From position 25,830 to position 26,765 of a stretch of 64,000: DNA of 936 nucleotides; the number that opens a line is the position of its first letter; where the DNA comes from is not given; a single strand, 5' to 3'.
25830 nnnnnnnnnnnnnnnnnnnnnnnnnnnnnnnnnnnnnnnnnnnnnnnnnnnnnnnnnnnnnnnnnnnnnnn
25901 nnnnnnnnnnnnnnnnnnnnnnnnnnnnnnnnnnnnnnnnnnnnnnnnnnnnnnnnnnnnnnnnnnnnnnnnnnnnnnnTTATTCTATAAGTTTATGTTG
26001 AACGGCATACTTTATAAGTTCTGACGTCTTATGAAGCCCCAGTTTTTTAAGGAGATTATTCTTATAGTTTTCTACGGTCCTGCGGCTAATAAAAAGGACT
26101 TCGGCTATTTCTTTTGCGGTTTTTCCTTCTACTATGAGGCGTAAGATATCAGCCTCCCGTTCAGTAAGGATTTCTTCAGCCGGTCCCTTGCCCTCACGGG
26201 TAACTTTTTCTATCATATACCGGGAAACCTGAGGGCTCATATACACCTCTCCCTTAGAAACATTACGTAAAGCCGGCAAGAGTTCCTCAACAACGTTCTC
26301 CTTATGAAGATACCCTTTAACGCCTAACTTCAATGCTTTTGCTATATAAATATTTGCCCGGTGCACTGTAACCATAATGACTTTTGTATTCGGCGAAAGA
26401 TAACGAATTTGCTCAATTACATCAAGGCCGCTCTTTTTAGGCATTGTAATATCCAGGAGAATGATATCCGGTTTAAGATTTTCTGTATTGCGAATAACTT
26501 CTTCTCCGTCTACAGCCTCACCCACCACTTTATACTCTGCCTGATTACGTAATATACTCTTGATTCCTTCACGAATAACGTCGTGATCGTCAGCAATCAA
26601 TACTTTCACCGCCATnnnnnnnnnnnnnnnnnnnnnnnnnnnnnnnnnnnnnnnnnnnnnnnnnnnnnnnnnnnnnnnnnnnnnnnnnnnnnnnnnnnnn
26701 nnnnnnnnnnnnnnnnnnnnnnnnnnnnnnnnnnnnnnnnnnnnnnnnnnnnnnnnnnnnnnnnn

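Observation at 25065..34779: Nine-gene secretin-centred module lacking pilins, GspE/F ATPase-platform genes and a prepilin peptidase, placed directly upstream of the giant genes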

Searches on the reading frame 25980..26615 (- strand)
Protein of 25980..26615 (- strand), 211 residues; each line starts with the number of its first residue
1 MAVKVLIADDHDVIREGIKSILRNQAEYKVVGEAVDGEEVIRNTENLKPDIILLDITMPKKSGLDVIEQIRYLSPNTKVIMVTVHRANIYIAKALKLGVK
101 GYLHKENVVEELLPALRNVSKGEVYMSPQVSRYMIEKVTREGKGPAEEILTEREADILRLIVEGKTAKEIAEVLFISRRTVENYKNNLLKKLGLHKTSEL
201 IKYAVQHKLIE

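Call 4: search_protein_families(library=pfam, proteins=[window:25980-26615:-], max_evalue=0.01)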
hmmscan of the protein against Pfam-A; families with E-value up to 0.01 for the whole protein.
window:25980-26615:- (211 aa): 7 families
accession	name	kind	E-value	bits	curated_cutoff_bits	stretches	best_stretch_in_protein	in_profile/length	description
PF00072.30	Response_reg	-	1.6e-29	102.7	30.2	1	5-116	1-110/111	Response regulator receiver domain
PF00196.25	GerE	-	4e-20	71.6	23.5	1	149-204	2-57/57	Bacterial regulatory proteins, luxR family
PF08281.18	Sigma70_r4_2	-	1.4e-06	28.2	25.7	1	150-192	11-54/54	Sigma-70, region 4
PF13384.12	HTH_23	-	7.5e-06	26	24.6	1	153-187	6-40/50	Homeodomain-like domain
PF04545.22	Sigma70_r4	-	2.9e-05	23.9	24.1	1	150-192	5-48/50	Sigma-70, region 4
PF08279.18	HTH_11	-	0.0069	16.7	25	0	153-184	1-35/55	HTH domain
PF13551.12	HTH_29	-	0.0076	16.8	28.1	0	156-186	3-34/64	Winged helix-turn helix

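Call 6: search_protein_families(library=ncbifam, proteins=[window:25980-26615:-], max_evalue=0.001)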
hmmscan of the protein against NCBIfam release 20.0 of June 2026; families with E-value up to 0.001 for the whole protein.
window:25980-26615:- (211 aa): 107 families (the best 25 are shown)
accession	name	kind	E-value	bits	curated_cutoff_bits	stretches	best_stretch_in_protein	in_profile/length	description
NF052445.1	RespRegMctR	equivalog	1.4e-51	174.8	300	1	3-209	2-204/205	two-component system response regulator MctR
NF011896.0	PRK15369.1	equivalog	1.8e-51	174.8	242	1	2-209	3-209/211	two component system response regulator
NF007018.1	PRK09483.1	equivalog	5.6e-46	156.9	280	1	3-210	2-209/217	UvrY/SirA/GacA family response regulator transcription factor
NF007935.0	PRK10651.1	equivalog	9e-43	146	250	1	3-208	7-214/216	two-component system response regulator NarL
NF007708.0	PRK10403.1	equivalog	1.3e-39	135.8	343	1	3-194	7-198/215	nitrate/nitrite response regulator protein NarP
NF047785.1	respo_reg_MadR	equivalog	1.1e-37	129.4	300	1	3-210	1-209/209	MadR family response regulator transcription factor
NF007403.0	PRK09935.1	equivalog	1e-31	110.2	271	1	4-210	5-210/210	fimbria biosynthesis transcriptional regulator FimZ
NF007419.0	PRK09958.1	equivalog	5.4e-30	104.5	251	1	5-209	3-203/204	acid-sensing system DNA-binding response regulator EvgA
NF007685.0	PRK10360.1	equivalog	1.7e-27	96.5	258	1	3-202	2-190/196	response regulator transcription factor UhpA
NF008098.0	PRK10840.1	equivalog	9.6e-26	90.6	235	1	3-204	4-205/216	response regulator transcription factor RcsB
NF001965.0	PRK00742.1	subfamily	1.2e-21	77.3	293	1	1-107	2-109/357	chemotaxis-specific protein-glutamate methyltransferase CheB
NF006900.1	PRK09390.1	equivalog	3.9e-21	75.5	255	1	3-207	5-200/203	response regulator FixJ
NF041367.1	CheY_Halo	equivalog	1.2e-20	73.9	200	1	5-117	1-111/114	chemotaxis protein CheY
NF040749.1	tetrathio_RR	equivalog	3.6e-18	66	290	1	6-202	4-186/191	tetrathionate respiration response regulator TtrR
NF041830.1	RR_TF_ErdR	exception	1.4e-17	64.2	390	1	4-196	3-197/213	response regulator transcription factor ErdR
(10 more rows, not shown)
